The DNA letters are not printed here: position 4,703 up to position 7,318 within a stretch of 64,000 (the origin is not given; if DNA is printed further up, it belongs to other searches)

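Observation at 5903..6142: Second, divergent EF-Tu domain-II-like insert, sandwiched between Ig-like modules of the 772-aa SLH protein (paralog A)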

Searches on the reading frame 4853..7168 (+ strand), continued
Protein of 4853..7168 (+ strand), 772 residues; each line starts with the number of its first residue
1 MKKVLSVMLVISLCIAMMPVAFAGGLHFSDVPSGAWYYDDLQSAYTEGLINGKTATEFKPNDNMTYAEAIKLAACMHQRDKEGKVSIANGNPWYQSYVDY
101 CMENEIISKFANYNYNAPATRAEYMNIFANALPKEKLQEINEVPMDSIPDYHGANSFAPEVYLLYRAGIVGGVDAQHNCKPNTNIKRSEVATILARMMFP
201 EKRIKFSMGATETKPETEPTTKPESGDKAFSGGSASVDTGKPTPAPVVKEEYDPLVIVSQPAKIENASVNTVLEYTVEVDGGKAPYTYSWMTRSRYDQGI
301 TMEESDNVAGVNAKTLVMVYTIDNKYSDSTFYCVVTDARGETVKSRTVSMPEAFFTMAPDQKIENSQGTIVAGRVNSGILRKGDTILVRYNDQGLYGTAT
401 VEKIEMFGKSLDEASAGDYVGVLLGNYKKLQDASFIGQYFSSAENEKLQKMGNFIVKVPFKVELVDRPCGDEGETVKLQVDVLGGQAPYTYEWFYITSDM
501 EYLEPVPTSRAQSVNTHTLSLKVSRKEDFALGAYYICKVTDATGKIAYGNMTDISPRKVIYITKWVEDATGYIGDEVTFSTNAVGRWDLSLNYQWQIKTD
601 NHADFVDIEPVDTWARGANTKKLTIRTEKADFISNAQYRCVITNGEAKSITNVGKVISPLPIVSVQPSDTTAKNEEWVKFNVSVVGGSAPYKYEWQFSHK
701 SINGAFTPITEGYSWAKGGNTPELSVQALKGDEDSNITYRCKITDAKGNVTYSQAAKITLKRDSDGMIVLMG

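Call 17: search_protein_families(library=pfam, proteins=[P0120, P0118, P0102, P0116, P0081, P0110, P0113], max_evalue=0.01)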
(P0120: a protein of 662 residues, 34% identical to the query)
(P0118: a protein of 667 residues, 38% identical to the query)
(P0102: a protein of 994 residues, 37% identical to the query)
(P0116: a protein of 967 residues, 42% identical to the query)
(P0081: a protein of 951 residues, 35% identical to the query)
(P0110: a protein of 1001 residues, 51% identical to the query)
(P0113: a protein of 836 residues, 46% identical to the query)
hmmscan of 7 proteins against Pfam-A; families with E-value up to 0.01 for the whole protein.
P0120 (662 aa): 7 families
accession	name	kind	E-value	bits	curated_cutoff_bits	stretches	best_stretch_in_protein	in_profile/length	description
PF00395.25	SLH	-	2.1e-15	56.8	20.8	1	26-69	1-44/44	S-layer homology domain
PF03144.31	GTP_EFTU_D2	-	5.2e-11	43.3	30.3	1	376-445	1-71/73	Elongation factor Tu domain 2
PF13927.12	Ig_3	-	9.1e-08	32.9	30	1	252-314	3-62/78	Immunoglobulin domain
PF03143.23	GTP_EFTU_D3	-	1.6e-07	32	27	1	462-546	11-105/106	Elongation factor Tu C-terminal domain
PF13573.12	SprB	-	8.1e-07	29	28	1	586-601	18-33/37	SprB repeat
PF14578.12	GTP_EFTU_D4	-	0.00094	19.5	23.8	1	375-444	16-83/86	Elongation factor Tu domain 4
PF07679.22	I-set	-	0.0044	17.5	23.7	0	252-298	2-47/90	Immunoglobulin I-set domain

P0118 (667 aa): 5 families
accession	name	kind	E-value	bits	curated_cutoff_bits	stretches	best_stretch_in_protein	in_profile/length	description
PF00395.25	SLH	-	5.9e-15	55.4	20.8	1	27-70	1-44/44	S-layer homology domain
PF13573.12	SprB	-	1.2e-14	54.1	28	2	244-266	13-35/37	SprB repeat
PF13927.12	Ig_3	-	3.1e-13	50.4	30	2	231-283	4-51/78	Immunoglobulin domain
PF03144.31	GTP_EFTU_D2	-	2.8e-05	24.9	30.3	1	359-422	1-64/73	Elongation factor Tu domain 2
PF07679.22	I-set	-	0.00029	21.3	23.7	0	231-264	3-35/90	Immunoglobulin I-set domain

P0102 (994 aa): 5 families
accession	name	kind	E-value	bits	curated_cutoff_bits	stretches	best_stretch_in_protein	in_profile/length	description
PF00395.25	SLH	-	2.5e-17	63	20.8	1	38-81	1-44/44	S-layer homology domain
PF13927.12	Ig_3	-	1.8e-13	51.2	30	0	681-750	14-77/78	Immunoglobulin domain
PF03144.31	GTP_EFTU_D2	-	1.1e-10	42.2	30.3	1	573-641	1-70/73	Elongation factor Tu domain 2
PF13573.12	SprB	-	1.6e-09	37.6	28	1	349-369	12-32/37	SprB repeat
PF17789.7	MG4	-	0.0027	18.3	24.7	0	674-735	21-68/95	Macroglobulin domain MG4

P0116 (967 aa): 6 families
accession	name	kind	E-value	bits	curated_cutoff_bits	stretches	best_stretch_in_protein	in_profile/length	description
PF00395.25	SLH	-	2.2e-16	60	20.8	1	22-63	1-42/44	S-layer homology domain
PF13927.12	Ig_3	-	3e-15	56.9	30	0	863-907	5-48/78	Immunoglobulin domain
PF13573.12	SprB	-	4.6e-15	55.4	28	0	880-895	18-33/37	SprB repeat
PF03144.31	GTP_EFTU_D2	-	0.0013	19.6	30.3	1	667-728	2-61/73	Elongation factor Tu domain 2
PF07686.23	V-set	-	0.004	17.8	26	0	866-910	3-49/109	Immunoglobulin V-set domain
PF10719.14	ComFB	-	0.0097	16.4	25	0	585-635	24-75/83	Late competence development protein ComFB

P0081 (951 aa): 5 families
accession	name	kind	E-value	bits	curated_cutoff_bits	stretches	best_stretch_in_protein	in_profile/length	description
PF00395.25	SLH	-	1.9e-14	53.8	20.8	1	124-166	1-43/44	S-layer homology domain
PF13927.12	Ig_3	-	3.2e-09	37.6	30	0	730-811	4-77/78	Immunoglobulin domain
PF03144.31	GTP_EFTU_D2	-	5.6e-08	33.5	30.3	1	537-597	1-62/73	Elongation factor Tu domain 2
PF13573.12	SprB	-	3.4e-06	27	28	1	445-459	18-32/37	SprB repeat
PF07679.22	I-set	-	0.0049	17.4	23.7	0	730-824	3-89/90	Immunoglobulin I-set domain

P0110 (1001 aa): 3 families
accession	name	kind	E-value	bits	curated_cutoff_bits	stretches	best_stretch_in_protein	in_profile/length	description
PF19789.6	DUF6273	-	7.7e-54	182.6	23.5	2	442-607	1-171/172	Domain of unknown function (DUF6273)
PF00395.25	SLH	-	2.3e-32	111.1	20.8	2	219-261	1-43/44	S-layer homology domain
PF07474.17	G2F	-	0.0051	17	23.5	0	135-183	108-155/184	G2F domain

P0113 (836 aa): 5 families
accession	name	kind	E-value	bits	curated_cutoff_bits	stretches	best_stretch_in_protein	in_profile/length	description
PF00395.25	SLH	-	3e-16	59.5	20.8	2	27-70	1-44/44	S-layer homology domain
PF13927.12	Ig_3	-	5.1e-13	49.8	30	0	739-778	10-47/78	Immunoglobulin domain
PF13573.12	SprB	-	1.2e-11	44.4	28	2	326-349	9-33/37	SprB repeat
PF03144.31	GTP_EFTU_D2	-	1.2e-06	29.3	30.3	1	537-597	1-60/73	Elongation factor Tu domain 2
PF19081.6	Ig_7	-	0.0074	17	27.3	0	324-349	11-34/84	Ig-like domain CHU_C associated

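Call 18: find_encoding_contigs(protein=P0001, flank=3000, max_places=3)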
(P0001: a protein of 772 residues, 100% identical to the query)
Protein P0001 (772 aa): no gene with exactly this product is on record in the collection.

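Call 29: find_encoding_contigs(protein=P0002, flank=8000, max_places=2)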
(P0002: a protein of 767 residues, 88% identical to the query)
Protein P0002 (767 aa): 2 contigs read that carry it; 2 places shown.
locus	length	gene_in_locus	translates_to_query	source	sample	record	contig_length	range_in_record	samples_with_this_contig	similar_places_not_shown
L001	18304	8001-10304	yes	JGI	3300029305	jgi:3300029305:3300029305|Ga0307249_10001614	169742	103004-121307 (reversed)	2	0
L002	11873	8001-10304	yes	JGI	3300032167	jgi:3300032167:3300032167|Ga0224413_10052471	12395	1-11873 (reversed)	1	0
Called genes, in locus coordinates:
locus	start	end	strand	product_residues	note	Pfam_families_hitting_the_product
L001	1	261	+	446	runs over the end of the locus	PF13306:LRR_5, PF00395:SLH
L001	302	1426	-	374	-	PF01098:FTSW_RODA_SPOVE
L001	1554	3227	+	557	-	PF01268:FTHFS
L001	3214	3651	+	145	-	PF02367:TsaE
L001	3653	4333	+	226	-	PF00814:TsaD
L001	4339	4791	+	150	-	PF02502:LacAB_rpiB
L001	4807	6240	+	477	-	PF17767:NAPRTase_N, PF02749:QRPTase_N (faint), PF04095:NAPRTase (weak), PF17956:NAPRTase_C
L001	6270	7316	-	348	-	PF16927:HisKA_7TM, PF00196:GerE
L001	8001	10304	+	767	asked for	PF00395:SLH, PF13927:Ig_3 (faint), PF13573:SprB (faint), PF03144:GTP_EFTU_D2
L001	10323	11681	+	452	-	PF00395:SLH, PF03144:GTP_EFTU_D2 (weak)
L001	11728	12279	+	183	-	-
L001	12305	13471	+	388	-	PF13306:LRR_5, PF00395:SLH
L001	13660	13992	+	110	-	PF18692:DUF5640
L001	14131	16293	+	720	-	PF00395:SLH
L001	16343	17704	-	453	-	PF00209:SNF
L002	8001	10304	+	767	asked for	PF00395:SLH, PF13927:Ig_3 (faint), PF13573:SprB (faint), PF03144:GTP_EFTU_D2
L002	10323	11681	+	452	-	PF00395:SLH, PF03144:GTP_EFTU_D2 (weak)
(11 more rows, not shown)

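Call 45: find_related_loci(query=A3, collection=genome_contigs, flank=6000)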
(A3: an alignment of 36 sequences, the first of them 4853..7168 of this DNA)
Query A3 (772 aa) in genome_contigs; peptide patterns used: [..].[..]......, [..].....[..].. (x = any residue, [..] = any of these).
410 stretches matched a pattern; 372 encode a relative of the query (tblastn E <= 1e-3); the best 80 are kept; 78 distinct loci.
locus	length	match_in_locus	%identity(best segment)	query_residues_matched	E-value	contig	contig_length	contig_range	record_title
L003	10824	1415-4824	40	28-771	8e-174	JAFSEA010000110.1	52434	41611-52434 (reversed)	MAG: Oscillospiraceae bacterium isolate RGIG3057 Goat_Rectum-4__c744022, whole genome shotgun sequence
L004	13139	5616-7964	39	1-771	2e-171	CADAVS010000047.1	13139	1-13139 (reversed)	MAG: uncultured Ruminococcus sp. isolate RUG13671 genome assembly, contig: RUG13671_asm_47, whole genome shotgun sequenc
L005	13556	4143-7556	39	1-772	2e-170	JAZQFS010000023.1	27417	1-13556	MAG: Eubacteriales bacterium isolate T1900044632_TS20190098.MAGScoT_cleanbin_000021 SGB_1068_k141_2364311, whole genome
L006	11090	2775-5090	40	1-771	5e-169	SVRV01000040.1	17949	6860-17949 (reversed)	MAG: Oscillospiraceae bacterium isolate SIG652 NODE_56765_length_17949_cov_4.570250, whole genome shotgun sequence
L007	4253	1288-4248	41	1-758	1e-172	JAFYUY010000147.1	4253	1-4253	MAG: Clostridia bacterium isolate RGIG7445 Water_buffalos_Colon-1__c914945, whole genome shotgun sequence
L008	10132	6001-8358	39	1-771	2e-165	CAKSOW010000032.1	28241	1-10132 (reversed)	MAG: uncultured Eubacteriales bacterium isolate REFINED_METABAT215_SUBJECT_CONTIGS_1500_ASSEMBLY_K77_MERGED__Pilot_MoBio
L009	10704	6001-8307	39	1-765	2e-160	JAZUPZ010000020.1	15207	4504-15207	MAG: Clostridia bacterium isolate T1900044862_TS20190328.MAGScoT_cleanbin_000003 SGB_3106_k141_1330509, whole genome sho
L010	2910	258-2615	39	1-771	6e-170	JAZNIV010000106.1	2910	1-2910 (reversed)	MAG: Clostridia bacterium isolate T1900044683_TS20190149.MAGScoT_cleanbin_000009 SGB_1703_k141_523056, whole genome shot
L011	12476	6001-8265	39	1-764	2e-158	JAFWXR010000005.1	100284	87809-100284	MAG: Clostridia bacterium isolate RGIG6165 Sheep_Rectum-1__c48569, whole genome shotgun sequence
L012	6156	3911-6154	39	1-761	5e-154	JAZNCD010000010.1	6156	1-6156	MAG: Clostridia bacterium isolate T1900044737_TS20190203.MAGScoT_cleanbin_000007 SGB_2029_k141_2851920, whole genome sho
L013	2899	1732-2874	61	1-761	1e-161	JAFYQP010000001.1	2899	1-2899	MAG: Clostridia bacterium isolate RGIG7332 Water_buffalos_Cecum-4__c28203, whole genome shotgun sequence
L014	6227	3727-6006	38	1-765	7e-154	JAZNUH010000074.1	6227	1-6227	MAG: Clostridia bacterium isolate T1900044798_TS20190264.MAGScoT_cleanbin_000018 SGB_2695_k141_1272005, whole genome sho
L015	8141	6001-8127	40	1-772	1e-152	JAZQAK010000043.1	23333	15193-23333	MAG: Feifaniaceae bacterium isolate T1900044642_TS20190108.MAGScoT_cleanbin_000095 SGB_1294_k141_1018294, whole genome s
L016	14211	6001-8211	37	1-764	8e-151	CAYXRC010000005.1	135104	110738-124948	MAG TPA_asm: uncultured Ruminococcus sp. isolate binchicken_co370_264 genome assembly, contig: NODE_168_length_135104_co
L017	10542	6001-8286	37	1-771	2e-150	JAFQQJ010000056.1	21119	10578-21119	MAG: Clostridia bacterium isolate RGIG2055 Goat_Colon-2__c656931, whole genome shotgun sequence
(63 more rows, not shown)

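Call 70: list_cluster_members(proteins=[P0001, P0261, P0120, P0148])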
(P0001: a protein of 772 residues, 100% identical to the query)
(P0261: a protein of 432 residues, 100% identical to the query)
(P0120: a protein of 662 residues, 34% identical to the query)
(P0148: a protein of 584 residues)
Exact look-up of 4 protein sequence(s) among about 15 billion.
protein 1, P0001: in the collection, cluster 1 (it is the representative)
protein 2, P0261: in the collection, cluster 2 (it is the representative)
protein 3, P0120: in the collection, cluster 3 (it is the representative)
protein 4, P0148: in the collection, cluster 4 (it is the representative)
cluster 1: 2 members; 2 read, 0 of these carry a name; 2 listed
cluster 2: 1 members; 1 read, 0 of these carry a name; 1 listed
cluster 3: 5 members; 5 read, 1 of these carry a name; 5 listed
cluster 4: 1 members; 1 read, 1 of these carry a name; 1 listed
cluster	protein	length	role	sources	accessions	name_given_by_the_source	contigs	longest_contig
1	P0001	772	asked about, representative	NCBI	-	-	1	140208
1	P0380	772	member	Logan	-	-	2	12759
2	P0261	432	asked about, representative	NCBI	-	-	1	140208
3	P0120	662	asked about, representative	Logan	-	-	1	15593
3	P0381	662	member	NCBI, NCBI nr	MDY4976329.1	MAG: S-layer homology domain-containing protein [Clostridia bacterium] | S-layer homology domain-containing protein [Clostridia bacterium]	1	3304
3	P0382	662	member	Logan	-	-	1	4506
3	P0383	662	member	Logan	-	-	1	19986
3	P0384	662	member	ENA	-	-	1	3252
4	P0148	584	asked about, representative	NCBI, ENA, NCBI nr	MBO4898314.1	MAG: S-layer homology domain-containing protein [Clostridia bacterium] | S-layer homology domain-containing protein [Clostridia bacterium]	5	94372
